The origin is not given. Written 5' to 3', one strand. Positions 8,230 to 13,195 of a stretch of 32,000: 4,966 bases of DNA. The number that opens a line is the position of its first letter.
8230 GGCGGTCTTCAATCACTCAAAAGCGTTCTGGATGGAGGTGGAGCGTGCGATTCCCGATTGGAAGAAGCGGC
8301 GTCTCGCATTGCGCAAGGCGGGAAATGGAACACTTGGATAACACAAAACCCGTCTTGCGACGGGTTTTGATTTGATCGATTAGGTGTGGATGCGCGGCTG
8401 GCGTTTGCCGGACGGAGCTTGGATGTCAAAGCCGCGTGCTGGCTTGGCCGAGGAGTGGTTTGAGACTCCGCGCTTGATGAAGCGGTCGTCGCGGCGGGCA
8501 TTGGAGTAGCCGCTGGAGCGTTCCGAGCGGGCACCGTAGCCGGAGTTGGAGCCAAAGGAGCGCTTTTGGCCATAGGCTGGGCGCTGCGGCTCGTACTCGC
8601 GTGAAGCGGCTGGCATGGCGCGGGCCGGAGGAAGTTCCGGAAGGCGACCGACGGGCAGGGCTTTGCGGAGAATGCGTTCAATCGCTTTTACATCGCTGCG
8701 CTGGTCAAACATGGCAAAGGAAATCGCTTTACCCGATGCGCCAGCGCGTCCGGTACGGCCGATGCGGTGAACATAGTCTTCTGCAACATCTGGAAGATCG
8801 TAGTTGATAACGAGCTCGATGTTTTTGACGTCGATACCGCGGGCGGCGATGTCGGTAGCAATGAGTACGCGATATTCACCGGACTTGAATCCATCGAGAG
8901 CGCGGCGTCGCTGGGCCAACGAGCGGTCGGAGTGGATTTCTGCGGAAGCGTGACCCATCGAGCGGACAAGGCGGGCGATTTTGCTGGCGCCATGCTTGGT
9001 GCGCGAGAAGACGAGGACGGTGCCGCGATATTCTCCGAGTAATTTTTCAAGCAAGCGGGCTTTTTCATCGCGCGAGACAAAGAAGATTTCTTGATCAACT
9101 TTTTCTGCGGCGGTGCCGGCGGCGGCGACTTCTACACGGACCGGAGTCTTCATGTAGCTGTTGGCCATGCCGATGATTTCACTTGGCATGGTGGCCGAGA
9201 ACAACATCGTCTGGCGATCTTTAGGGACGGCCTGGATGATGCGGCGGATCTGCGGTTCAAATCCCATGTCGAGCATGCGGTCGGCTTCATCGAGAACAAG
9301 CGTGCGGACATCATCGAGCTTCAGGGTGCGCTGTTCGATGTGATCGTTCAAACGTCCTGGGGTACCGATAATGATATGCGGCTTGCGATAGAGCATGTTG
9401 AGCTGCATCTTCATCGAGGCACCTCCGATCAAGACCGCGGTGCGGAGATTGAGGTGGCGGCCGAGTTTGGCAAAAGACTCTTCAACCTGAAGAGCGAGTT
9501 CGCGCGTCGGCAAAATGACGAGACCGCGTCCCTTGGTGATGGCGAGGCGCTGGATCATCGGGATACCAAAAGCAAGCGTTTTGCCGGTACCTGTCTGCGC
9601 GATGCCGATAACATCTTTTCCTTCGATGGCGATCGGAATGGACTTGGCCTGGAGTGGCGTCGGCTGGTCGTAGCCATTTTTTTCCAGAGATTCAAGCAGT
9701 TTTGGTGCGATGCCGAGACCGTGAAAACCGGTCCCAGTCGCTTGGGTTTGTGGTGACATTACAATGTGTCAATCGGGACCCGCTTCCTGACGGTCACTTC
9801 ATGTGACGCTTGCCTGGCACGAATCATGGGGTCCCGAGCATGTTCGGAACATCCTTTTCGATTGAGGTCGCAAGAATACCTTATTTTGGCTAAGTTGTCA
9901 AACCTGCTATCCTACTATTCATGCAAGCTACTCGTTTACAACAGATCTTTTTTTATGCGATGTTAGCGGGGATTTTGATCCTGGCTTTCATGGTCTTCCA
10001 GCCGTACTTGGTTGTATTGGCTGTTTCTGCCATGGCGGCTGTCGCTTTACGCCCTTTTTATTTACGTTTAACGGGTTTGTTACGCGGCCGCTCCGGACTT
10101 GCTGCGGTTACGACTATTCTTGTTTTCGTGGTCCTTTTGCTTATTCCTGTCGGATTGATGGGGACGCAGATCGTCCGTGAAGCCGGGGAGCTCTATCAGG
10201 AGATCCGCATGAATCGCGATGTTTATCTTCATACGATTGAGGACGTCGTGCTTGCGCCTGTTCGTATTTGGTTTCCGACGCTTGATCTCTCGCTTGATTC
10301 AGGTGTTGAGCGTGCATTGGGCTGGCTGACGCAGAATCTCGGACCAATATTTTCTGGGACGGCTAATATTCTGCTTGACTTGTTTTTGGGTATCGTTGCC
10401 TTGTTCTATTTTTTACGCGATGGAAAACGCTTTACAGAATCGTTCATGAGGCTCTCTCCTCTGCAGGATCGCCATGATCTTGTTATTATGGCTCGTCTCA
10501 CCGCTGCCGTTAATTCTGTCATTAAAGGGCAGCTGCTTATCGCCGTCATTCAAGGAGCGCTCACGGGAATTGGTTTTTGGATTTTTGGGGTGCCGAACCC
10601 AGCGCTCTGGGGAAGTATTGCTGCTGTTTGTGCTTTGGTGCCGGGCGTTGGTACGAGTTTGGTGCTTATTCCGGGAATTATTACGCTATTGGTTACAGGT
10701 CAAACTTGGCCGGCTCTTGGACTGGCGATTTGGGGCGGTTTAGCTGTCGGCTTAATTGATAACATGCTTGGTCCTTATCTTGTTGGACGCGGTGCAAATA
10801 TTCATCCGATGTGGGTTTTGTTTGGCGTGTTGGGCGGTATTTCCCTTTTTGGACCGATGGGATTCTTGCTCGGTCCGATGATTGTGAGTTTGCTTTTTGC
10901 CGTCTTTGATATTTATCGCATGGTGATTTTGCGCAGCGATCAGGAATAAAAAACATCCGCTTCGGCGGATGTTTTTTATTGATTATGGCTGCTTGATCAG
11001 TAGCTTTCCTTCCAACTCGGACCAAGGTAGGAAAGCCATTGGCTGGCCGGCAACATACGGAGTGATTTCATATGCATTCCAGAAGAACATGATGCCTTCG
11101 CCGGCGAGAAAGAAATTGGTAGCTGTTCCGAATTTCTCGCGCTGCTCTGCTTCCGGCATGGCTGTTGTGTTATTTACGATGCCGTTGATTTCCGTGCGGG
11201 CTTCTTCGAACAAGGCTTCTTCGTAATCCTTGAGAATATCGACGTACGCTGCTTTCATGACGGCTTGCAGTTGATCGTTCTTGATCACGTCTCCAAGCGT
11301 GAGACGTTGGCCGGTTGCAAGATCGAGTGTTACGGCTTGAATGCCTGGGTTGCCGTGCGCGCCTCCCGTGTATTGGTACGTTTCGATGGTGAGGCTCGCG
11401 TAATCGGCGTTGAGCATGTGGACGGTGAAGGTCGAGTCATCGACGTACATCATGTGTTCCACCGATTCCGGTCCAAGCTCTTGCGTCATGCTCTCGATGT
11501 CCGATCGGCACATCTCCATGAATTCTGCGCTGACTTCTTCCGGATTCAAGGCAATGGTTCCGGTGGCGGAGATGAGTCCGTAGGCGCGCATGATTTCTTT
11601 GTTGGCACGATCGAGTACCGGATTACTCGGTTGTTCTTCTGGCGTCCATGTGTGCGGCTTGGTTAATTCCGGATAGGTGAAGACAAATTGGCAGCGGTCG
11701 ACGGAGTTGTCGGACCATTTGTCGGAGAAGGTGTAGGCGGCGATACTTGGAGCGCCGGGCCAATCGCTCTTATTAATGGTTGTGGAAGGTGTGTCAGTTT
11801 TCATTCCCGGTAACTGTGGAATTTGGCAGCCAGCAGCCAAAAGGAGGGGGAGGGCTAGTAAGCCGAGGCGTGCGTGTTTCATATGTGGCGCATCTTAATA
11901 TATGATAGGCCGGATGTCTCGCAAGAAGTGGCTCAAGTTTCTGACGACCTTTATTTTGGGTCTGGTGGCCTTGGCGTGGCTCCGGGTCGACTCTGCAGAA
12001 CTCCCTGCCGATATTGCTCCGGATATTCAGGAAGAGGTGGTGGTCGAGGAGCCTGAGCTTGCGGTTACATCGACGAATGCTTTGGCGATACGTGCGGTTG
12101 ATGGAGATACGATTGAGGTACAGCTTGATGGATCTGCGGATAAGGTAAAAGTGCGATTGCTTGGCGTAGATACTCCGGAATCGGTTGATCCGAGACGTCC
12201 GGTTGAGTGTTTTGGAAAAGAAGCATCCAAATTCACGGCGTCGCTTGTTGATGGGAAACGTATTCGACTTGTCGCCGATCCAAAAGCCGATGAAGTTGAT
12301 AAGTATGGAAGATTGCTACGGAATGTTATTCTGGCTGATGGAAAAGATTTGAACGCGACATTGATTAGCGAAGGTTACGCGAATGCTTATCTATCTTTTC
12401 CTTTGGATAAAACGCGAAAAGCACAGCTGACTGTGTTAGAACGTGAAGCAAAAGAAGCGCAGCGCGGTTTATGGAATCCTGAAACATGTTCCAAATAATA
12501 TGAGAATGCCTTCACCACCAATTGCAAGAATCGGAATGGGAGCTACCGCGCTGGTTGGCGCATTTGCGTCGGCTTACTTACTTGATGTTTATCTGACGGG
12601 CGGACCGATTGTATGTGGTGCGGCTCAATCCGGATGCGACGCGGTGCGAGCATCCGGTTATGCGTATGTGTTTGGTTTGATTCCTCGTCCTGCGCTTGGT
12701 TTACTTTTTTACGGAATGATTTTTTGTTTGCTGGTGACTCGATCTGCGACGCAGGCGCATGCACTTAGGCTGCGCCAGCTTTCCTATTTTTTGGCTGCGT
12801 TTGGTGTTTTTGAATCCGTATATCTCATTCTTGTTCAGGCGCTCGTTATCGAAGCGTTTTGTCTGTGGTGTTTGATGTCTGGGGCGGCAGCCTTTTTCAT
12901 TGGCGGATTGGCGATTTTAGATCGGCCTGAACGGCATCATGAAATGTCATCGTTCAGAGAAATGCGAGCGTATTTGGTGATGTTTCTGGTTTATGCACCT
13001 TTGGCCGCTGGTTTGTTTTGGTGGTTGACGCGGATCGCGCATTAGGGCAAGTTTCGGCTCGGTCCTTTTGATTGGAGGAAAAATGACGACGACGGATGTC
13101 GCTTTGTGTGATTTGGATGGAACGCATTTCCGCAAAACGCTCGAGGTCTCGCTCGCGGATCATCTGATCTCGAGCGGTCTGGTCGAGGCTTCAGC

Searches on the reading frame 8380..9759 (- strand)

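Call 4: search_protein_families(library=pfam, proteins=[window:8380-9759:-], max_evalue=0.1)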
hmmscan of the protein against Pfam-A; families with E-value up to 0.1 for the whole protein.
window:8380-9759:- (459 aa): 5 families
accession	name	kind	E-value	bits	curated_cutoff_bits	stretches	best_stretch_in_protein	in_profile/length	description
PF00270.35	DEAD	-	1.1e-52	178.6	26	1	34-194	1-163/167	DEAD/DEAH box helicase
PF00271.37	Helicase_C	-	9.8e-29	100.3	23.5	1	233-340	2-110/110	Helicase conserved C-terminal domain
PF04851.21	ResIII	-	1e-08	35.7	22.5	1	53-192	29-163/164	Type III restriction enzyme, res subunit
PF14617.12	CMS1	-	0.054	13.3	35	1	128-158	177-207/250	U3-containing 90S pre-ribosomal complex subunit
PF13593.11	SBF_like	-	0.054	13.2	25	1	43-84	250-292/313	SBF-like CPA transporter family (DUF4137)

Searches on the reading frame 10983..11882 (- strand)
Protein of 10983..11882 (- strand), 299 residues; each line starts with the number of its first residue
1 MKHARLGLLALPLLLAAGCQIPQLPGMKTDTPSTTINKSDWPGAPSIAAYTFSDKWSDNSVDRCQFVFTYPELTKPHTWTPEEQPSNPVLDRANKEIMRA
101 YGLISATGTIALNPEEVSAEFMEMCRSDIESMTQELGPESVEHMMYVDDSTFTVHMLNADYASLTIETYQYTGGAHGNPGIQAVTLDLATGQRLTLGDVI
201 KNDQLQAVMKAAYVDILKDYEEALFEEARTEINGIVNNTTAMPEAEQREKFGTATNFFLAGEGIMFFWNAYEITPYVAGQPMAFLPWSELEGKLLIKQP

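Call 4: search_protein_families(library=pfam, proteins=[window:10983-11882:-], max_evalue=0.1)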
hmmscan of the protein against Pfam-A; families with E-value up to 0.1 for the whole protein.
window:10983-11882:- (299 aa): 2 families
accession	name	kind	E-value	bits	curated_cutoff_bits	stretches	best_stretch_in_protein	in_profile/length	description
PF11738.13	DUF3298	-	4.2e-11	44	24.1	1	218-288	8-84/84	Protein of unknown function (DUF3298)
PF13739.11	PdaC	-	1.5e-08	36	29.1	1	21-178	14-94/95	Deacetylase PdaC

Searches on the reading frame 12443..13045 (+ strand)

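Call 5: search_protein_families(library=pfam, proteins=[window:12443-13045:+], max_evalue=0.001)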
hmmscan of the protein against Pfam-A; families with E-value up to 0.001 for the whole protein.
window:12443-13045:+ (200 aa): 1 family
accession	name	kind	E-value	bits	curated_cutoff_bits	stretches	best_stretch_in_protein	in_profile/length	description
PF07884.19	VKOR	-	5.7e-19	69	27.5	1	32-153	3-129/134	Vitamin K epoxide reductase family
